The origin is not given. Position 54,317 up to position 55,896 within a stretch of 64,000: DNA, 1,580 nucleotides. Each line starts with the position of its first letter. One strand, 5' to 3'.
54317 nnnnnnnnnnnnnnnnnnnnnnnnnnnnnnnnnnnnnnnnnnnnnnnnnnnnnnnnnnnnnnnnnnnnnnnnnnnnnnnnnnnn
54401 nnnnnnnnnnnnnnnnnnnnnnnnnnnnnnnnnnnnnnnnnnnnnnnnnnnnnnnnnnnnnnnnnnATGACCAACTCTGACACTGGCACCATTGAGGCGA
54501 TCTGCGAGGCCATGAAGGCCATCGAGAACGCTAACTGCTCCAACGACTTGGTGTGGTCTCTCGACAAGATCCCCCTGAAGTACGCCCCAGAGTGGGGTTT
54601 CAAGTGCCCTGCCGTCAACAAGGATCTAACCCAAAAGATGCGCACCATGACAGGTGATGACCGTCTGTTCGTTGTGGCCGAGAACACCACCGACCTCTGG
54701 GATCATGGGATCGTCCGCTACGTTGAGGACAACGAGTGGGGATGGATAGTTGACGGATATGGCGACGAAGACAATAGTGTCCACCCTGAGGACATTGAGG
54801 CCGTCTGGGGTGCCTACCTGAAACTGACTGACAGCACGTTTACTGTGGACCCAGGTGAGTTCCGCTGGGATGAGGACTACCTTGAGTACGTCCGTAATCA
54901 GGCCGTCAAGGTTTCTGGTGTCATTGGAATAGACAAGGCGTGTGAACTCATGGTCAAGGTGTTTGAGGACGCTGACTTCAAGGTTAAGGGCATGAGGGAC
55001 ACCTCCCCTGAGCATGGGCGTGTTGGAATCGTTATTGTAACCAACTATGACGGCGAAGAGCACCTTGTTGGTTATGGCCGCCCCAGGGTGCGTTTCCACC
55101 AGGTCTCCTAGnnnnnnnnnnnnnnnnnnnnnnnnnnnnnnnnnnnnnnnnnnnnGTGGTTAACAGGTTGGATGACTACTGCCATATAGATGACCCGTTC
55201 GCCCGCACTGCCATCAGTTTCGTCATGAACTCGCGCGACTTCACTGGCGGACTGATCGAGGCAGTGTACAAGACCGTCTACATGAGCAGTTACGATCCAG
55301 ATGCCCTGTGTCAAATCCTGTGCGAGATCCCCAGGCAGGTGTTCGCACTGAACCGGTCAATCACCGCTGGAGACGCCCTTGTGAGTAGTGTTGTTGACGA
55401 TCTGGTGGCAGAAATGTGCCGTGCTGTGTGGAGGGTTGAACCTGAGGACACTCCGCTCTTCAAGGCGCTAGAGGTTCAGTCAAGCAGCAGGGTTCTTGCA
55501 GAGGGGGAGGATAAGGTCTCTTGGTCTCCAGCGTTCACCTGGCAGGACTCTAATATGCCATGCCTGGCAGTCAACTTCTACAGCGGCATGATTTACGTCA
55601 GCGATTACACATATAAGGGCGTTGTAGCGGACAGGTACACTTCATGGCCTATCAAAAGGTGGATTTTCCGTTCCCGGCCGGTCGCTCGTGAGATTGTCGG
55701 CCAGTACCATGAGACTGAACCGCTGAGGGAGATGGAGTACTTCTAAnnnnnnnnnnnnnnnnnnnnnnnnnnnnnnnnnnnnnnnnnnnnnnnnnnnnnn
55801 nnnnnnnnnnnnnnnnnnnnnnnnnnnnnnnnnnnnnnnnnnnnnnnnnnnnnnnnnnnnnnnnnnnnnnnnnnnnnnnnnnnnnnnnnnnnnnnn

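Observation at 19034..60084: Plus-strand-only motif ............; one copy is identical to the T7-class promoter core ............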

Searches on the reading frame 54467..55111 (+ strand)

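Call 33: search_protein_families(library=pfam, proteins=[window:54467-55111:+], max_evalue=0.05)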
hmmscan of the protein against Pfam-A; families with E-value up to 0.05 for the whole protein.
window:54467-55111:+ (214 aa): 1 family
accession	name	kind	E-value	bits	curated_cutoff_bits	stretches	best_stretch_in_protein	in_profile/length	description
PF06901.17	FrpC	-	0.0057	16.8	25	1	82-183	77-175/271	RTX iron-regulated protein FrpC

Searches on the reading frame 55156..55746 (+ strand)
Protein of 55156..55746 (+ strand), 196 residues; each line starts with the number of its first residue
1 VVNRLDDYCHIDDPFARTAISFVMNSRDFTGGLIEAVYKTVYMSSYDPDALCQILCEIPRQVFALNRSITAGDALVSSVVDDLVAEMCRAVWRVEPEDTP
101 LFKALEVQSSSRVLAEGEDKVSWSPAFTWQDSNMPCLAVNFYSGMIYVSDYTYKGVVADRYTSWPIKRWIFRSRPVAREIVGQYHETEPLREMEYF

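Call 27: find_related_loci(query=window:55156-55746:+, collection=metagenome_contigs, flank=10000)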
Query window:55156-55746:+ (196 aa) in metagenome_contigs; peptide patterns used: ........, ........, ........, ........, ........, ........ (x = any residue, [..] = any of these).
68 stretches matched a pattern; 12 encode a relative of the query (tblastn E <= 1e-3); 12 distinct loci.
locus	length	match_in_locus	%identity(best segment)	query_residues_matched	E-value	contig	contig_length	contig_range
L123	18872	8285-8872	89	1-196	2e-120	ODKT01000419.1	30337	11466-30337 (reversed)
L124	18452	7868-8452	88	1-196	4e-116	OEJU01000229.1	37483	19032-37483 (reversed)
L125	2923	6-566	90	10-196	9e-116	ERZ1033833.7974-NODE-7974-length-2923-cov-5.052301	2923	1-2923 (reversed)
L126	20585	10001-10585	75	1-196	3e-102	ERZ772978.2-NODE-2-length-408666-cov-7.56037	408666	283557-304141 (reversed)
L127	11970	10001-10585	73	1-196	4e-101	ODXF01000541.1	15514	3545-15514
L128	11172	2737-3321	73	1-196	4e-101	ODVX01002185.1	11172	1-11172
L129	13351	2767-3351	73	1-196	5e-100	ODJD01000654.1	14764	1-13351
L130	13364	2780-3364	72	1-196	3e-99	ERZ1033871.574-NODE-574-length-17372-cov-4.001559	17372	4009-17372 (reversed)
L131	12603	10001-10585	72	1-196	3e-99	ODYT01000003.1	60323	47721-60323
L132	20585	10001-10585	72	1-196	4e-99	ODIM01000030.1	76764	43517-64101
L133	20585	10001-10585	72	1-196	1e-98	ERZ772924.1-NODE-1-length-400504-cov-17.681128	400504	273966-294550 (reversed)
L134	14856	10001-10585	72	1-196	4e-99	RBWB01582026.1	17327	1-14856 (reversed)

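Call 33: search_protein_families(library=pfam, proteins=[window:55156-55746:+], max_evalue=0.05)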
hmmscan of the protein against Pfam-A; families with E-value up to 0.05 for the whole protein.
window:55156-55746:+ (196 aa): 0 families
